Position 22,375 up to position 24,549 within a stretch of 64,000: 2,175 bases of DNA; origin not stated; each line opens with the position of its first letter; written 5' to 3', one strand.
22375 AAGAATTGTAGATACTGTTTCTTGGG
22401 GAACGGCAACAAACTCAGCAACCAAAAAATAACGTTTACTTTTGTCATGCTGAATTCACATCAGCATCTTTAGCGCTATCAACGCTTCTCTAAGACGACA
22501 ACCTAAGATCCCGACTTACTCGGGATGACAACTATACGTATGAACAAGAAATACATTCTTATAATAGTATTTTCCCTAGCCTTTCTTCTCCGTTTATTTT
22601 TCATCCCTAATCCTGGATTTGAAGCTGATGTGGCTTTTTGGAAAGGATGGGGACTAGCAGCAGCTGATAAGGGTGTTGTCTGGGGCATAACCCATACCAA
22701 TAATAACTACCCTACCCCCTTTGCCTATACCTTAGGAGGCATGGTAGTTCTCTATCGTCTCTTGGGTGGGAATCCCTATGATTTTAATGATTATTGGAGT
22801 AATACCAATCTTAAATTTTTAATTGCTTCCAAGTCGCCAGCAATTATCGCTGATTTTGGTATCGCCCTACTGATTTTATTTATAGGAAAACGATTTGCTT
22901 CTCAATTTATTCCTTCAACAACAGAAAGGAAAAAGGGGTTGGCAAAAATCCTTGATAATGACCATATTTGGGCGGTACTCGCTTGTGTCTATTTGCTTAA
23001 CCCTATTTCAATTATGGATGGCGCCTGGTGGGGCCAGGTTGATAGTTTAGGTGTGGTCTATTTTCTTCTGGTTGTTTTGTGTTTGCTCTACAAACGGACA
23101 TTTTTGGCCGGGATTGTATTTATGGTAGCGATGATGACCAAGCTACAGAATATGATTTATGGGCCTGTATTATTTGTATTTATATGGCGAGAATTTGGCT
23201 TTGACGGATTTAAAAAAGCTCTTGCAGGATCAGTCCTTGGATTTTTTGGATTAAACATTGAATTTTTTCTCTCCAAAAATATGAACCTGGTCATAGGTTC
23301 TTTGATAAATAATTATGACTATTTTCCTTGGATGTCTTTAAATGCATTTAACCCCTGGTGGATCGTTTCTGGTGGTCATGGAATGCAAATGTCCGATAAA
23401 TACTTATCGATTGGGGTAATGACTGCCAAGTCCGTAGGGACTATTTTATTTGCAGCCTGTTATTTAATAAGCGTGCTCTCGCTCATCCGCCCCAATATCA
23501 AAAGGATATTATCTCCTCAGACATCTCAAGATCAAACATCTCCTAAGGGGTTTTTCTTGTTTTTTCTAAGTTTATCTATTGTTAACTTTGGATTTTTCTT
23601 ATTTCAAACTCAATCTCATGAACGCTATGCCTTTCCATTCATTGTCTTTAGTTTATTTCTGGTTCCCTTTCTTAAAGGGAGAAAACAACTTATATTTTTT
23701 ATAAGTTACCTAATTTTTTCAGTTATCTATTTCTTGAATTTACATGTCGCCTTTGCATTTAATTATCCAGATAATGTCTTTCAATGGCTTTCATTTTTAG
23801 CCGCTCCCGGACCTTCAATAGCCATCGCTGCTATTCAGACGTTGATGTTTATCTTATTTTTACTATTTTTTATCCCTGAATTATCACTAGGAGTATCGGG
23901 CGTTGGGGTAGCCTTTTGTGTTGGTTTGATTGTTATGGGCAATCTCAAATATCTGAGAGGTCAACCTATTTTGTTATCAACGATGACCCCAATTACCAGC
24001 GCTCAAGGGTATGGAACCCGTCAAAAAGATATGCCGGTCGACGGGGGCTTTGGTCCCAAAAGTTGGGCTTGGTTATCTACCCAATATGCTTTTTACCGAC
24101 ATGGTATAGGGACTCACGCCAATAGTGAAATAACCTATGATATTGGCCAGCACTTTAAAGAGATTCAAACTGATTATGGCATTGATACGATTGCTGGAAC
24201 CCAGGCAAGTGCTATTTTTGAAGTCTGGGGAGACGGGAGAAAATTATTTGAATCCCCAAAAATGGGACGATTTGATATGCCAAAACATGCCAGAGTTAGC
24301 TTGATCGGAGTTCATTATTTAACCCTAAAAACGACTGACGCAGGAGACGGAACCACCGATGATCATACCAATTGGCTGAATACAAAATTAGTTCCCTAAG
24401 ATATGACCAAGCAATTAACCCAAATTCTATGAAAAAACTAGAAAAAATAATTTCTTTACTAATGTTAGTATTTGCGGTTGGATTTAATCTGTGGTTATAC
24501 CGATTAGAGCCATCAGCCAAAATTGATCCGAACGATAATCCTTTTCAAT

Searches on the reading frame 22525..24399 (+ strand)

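Call 31: search_protein_families(library=pfam, proteins=[window:22525-24399:+], max_evalue=0.001)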
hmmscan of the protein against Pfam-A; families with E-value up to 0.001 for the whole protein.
window:22525-24399:+ (624 aa): 2 families
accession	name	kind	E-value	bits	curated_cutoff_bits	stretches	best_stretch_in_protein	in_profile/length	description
PF08305.17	NPCBM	-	2.4e-31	109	23.9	1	483-622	4-136/137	NPCBM/NEW2 domain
PF09594.16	GT87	-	0.00031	21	25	1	145-219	51-118/237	Glycosyltransferase family 87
